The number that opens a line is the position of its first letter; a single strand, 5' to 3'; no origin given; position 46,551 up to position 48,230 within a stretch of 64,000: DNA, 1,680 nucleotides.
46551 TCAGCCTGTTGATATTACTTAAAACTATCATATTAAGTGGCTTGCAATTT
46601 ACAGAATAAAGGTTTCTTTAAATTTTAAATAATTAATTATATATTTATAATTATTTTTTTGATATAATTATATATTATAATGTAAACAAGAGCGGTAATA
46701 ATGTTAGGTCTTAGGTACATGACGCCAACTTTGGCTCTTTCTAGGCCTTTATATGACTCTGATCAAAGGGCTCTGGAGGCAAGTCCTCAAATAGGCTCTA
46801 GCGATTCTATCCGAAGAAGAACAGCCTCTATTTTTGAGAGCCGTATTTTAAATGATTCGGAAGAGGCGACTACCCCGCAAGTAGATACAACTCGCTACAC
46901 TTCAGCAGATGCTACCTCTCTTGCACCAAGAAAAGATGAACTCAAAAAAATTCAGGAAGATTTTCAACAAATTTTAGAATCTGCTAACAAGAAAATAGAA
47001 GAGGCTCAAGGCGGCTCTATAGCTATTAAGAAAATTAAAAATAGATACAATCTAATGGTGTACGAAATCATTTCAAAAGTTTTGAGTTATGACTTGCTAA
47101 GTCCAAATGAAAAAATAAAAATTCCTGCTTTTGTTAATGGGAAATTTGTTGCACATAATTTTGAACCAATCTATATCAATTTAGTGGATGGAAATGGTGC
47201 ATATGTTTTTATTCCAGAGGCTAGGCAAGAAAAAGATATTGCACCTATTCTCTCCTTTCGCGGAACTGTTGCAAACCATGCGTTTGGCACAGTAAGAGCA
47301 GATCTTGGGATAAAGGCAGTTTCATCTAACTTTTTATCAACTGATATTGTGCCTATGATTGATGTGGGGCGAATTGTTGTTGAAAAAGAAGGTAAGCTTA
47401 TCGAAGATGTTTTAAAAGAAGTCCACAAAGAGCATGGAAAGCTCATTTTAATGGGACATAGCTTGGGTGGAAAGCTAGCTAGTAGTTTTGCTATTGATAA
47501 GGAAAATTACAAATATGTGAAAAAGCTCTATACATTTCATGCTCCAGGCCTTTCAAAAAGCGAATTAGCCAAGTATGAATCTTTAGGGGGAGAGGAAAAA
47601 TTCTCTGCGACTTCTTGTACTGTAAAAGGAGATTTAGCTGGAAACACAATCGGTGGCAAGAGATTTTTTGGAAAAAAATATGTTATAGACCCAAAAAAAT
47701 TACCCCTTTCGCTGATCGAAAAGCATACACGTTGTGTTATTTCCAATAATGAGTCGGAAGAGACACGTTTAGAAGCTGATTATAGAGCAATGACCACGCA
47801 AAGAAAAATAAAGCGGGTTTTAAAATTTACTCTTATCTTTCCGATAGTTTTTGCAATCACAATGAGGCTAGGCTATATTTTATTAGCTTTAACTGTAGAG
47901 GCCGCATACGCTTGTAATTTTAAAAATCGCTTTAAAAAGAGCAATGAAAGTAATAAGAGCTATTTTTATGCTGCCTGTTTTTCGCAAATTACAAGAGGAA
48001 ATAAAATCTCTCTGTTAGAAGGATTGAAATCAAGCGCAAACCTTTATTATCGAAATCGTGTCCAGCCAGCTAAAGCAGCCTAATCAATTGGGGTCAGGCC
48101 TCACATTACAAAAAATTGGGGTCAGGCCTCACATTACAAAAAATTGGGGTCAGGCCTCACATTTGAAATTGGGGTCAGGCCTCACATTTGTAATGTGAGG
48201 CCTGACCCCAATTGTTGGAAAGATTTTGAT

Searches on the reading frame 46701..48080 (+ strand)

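Call 23: search_protein_families(library=pfam, proteins=[window:46701-48080:+], max_evalue=0.01)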
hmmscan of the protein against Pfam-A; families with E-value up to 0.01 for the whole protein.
window:46701-48080:+ (460 aa): 5 families
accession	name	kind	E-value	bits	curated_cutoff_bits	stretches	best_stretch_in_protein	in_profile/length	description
PF01764.32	Lipase_3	-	1.1e-05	25.8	22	1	231-294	46-115/140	Lipase (class 3)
PF11187.14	Mbeg1-like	-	0.00033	20.6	21.1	1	239-289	76-129/224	Mbeg1-like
PF20408.4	Abhydrolase_11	-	0.00043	20.5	27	1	234-284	64-114/193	Alpha/beta hydrolase domain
PF07819.20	PGAP1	-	0.0024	18.1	24.3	1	233-282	78-128/233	PGAP1-like alpha/beta domain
PF12695.13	Abhydrolase_5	-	0.0079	16.4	27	0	240-272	48-83/164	Alpha/beta hydrolase family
